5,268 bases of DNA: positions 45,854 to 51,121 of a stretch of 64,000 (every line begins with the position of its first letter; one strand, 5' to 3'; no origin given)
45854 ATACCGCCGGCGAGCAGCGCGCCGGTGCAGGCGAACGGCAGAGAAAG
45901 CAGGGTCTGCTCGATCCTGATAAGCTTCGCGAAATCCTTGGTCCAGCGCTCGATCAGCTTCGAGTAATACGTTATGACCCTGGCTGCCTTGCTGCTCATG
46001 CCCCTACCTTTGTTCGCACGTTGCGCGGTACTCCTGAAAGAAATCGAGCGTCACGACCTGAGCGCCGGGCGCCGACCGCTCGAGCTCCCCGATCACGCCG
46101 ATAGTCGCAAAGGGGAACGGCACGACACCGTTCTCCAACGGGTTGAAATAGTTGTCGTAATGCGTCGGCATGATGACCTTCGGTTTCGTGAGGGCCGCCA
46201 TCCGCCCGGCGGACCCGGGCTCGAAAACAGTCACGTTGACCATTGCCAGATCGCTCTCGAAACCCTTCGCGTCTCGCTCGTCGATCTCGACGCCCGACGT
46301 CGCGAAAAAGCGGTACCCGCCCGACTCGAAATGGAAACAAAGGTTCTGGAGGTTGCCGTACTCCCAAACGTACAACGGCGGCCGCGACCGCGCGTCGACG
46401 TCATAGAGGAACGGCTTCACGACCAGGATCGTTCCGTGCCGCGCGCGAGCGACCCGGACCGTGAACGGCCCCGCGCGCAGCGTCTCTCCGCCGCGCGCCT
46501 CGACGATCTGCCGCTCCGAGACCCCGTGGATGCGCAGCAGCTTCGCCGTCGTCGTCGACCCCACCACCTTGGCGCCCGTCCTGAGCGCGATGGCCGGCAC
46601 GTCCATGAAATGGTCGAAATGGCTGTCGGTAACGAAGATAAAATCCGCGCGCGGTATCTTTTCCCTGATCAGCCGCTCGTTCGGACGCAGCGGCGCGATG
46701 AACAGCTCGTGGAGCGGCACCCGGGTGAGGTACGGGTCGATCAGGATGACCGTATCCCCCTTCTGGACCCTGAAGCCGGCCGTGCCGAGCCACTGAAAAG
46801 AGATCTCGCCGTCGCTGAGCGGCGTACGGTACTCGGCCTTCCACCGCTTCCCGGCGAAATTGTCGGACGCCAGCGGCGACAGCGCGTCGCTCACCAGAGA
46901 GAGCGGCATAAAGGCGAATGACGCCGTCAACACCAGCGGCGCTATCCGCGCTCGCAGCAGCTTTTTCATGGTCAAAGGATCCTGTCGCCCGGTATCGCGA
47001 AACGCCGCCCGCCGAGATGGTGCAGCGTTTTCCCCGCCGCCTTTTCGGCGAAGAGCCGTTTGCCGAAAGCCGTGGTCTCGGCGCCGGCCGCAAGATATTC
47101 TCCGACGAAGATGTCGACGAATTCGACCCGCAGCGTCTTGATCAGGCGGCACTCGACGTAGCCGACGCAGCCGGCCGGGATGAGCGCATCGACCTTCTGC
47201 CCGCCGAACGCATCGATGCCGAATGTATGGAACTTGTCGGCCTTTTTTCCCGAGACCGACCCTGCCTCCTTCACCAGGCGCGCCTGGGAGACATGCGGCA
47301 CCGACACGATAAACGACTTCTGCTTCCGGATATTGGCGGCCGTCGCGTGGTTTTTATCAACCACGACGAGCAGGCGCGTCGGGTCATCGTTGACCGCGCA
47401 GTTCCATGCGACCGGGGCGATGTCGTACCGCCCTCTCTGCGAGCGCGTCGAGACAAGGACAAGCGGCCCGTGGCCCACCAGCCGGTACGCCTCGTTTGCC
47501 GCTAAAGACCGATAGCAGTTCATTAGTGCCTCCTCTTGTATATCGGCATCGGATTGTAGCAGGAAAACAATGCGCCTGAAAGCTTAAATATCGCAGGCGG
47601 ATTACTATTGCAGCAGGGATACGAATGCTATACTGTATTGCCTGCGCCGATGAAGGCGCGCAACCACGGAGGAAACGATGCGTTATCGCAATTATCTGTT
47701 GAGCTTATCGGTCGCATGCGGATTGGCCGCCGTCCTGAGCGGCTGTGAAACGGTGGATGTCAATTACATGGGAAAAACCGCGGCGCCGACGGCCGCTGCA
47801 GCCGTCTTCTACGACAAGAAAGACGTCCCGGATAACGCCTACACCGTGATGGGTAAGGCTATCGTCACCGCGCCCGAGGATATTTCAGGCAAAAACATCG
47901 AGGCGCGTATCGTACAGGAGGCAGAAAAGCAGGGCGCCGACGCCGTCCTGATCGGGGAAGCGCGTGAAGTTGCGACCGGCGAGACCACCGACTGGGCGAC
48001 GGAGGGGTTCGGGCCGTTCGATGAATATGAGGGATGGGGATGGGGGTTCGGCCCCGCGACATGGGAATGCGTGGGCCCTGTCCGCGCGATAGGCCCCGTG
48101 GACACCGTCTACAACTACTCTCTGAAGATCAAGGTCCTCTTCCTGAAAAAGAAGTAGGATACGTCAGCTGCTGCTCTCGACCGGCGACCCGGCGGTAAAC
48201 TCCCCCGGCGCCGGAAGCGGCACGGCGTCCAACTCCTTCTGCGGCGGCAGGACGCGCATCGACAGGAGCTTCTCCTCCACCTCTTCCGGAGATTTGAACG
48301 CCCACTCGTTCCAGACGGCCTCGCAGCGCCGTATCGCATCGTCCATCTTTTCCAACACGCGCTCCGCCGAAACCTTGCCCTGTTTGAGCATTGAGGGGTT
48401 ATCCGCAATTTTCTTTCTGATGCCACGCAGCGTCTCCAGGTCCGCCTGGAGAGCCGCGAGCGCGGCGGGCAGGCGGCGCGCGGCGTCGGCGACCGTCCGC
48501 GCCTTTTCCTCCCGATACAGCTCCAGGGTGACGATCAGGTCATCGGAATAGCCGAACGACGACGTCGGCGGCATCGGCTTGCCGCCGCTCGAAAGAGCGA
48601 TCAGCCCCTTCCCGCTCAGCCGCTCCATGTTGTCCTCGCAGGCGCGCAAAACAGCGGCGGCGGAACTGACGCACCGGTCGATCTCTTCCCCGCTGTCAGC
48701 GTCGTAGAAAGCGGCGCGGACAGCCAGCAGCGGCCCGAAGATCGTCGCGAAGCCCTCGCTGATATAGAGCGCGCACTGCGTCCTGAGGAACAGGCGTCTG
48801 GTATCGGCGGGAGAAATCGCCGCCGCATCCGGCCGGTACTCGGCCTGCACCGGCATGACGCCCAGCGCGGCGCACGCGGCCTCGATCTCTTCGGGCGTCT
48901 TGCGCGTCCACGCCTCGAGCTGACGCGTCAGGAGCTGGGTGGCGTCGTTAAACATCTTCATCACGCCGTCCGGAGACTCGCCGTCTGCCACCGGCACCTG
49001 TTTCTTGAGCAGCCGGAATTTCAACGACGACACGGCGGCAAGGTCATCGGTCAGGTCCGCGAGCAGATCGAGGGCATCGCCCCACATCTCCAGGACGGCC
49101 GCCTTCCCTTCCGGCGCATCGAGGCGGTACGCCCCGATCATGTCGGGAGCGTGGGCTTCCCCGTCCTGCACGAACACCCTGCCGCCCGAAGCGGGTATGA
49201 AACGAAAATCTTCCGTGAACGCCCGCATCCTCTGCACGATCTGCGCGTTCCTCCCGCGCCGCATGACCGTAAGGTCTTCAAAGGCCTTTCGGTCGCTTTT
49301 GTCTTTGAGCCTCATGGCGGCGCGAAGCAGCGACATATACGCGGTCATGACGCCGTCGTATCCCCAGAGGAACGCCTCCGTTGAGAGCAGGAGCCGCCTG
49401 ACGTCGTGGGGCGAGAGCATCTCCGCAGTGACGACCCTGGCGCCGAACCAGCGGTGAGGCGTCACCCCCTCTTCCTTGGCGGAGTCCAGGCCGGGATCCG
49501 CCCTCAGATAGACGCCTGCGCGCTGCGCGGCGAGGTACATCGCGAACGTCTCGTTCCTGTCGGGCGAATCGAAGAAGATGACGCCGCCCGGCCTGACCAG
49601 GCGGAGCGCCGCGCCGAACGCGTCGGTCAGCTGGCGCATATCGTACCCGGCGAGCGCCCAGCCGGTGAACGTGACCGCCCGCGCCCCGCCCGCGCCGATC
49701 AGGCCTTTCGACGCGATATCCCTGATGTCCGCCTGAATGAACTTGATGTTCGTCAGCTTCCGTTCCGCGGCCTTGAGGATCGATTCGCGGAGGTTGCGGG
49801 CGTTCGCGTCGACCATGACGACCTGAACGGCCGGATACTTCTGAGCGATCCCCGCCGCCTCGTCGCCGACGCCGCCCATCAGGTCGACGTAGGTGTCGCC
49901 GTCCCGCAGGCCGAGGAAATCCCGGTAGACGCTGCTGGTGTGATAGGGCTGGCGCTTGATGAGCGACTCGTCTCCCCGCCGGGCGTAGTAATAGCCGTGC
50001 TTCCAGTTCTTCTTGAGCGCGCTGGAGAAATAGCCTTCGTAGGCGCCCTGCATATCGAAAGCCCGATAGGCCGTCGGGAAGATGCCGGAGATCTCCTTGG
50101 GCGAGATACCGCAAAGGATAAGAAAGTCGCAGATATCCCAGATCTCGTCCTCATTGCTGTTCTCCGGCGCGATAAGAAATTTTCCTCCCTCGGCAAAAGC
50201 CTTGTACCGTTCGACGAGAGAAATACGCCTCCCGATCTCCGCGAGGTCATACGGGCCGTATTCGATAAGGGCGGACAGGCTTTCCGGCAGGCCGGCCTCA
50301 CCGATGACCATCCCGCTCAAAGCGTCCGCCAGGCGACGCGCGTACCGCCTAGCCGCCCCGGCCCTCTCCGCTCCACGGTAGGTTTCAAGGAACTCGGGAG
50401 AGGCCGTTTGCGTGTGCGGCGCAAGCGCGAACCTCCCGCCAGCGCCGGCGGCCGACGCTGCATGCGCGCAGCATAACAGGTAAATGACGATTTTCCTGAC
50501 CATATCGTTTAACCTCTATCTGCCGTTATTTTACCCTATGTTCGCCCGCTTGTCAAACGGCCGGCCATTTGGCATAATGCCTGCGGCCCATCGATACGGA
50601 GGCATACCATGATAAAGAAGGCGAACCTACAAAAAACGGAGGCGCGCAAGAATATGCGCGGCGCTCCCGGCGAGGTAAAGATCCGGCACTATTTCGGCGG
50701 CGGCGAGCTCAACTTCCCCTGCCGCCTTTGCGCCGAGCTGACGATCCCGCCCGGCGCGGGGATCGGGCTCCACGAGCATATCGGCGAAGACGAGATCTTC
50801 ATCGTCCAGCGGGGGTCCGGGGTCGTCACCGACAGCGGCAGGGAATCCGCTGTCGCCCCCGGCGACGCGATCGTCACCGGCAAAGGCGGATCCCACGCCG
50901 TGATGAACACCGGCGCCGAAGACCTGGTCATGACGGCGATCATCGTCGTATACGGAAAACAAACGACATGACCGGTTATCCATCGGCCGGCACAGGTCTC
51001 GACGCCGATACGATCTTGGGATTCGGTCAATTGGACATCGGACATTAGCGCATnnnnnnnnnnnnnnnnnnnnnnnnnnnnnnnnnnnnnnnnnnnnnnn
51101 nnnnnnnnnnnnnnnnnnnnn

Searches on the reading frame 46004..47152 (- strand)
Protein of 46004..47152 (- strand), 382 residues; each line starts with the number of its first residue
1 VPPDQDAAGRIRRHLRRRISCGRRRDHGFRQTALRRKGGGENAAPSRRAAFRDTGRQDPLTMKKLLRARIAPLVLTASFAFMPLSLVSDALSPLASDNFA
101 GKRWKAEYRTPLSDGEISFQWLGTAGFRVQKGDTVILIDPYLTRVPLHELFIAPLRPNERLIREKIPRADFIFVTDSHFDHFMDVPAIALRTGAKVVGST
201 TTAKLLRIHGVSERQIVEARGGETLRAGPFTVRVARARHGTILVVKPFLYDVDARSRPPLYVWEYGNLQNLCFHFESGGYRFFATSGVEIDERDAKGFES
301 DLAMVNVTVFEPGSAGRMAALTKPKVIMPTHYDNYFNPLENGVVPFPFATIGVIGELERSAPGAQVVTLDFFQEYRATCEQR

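Call 37: search_protein_families(library=pfam, proteins=[window:46004-47152:-], max_evalue=0.0001)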
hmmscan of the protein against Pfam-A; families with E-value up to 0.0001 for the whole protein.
window:46004-47152:- (382 aa): 3 families
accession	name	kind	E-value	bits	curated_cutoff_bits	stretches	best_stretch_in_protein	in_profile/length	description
PF12706.13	Lactamase_B_2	-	2.8e-11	43.8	27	1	135-331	2-199/200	Beta-lactamase superfamily domain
PF13483.12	Lactamase_B_3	-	3.8e-07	30.6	24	1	119-331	2-160/160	Beta-lactamase superfamily domain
PF00753.33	Lactamase_B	-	4.9e-05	23.8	22.7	0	129-206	11-81/196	Metallo-beta-lactamase superfamily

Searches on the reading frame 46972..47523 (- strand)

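Call 38: search_protein_families(library=pfam, proteins=[window:46972-47523:-], max_evalue=0.0001)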
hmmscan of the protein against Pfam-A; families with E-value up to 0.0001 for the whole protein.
window:46972-47523:- (183 aa): 1 family
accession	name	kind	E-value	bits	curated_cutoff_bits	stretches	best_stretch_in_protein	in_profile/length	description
PF01613.24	Flavin_Reduct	-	2.7e-22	80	27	1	19-155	6-140/153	Flavin reductase like domain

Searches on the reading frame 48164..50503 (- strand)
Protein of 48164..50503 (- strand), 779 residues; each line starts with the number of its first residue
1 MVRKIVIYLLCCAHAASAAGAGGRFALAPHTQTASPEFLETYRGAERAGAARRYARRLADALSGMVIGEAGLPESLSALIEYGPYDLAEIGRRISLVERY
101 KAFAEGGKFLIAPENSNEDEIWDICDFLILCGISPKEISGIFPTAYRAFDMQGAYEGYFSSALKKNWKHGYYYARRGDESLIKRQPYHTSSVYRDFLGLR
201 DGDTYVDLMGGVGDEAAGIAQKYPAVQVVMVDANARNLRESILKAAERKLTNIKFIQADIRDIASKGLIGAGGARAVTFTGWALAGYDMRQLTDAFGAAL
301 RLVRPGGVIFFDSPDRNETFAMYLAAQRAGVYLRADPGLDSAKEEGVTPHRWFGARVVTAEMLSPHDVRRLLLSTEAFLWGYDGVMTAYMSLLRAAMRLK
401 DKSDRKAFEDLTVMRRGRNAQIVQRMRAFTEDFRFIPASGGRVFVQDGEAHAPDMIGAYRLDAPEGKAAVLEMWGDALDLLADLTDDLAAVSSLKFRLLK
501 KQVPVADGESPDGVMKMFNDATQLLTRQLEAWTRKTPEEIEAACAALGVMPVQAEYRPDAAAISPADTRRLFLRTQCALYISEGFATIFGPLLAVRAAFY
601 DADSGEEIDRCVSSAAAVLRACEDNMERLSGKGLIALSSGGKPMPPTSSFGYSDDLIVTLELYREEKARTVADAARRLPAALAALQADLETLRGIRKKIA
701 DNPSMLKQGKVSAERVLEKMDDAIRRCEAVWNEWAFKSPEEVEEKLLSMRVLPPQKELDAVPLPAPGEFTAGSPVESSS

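Call 37: search_protein_families(library=pfam, proteins=[window:48164-50503:-], max_evalue=0.0001)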
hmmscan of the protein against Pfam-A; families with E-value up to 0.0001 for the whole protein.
window:48164-50503:- (779 aa): 2 families
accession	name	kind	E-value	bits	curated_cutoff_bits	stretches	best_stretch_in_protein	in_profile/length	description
PF13649.12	Methyltransf_25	-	1.7e-06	29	27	1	207-307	3-97/97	Methyltransferase domain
PF13847.12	Methyltransf_31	-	1.3e-05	25.4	27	1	200-317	2-115/145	Methyltransferase domain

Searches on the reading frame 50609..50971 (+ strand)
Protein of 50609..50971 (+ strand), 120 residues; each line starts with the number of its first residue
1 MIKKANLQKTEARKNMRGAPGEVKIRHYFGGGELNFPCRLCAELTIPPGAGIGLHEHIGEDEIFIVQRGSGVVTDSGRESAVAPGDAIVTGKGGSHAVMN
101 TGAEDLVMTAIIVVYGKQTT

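Call 37: search_protein_families(library=pfam, proteins=[window:50609-50971:+], max_evalue=0.0001)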
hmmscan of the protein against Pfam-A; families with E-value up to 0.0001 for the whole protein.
window:50609-50971:+ (120 aa): 2 families
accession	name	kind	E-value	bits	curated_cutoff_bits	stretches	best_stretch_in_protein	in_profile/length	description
PF07883.17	Cupin_2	-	2e-14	53.5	27.2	1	44-111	3-69/70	Cupin domain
PF00190.28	Cupin_1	-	1.9e-06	27.9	22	1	44-113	38-114/151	Cupin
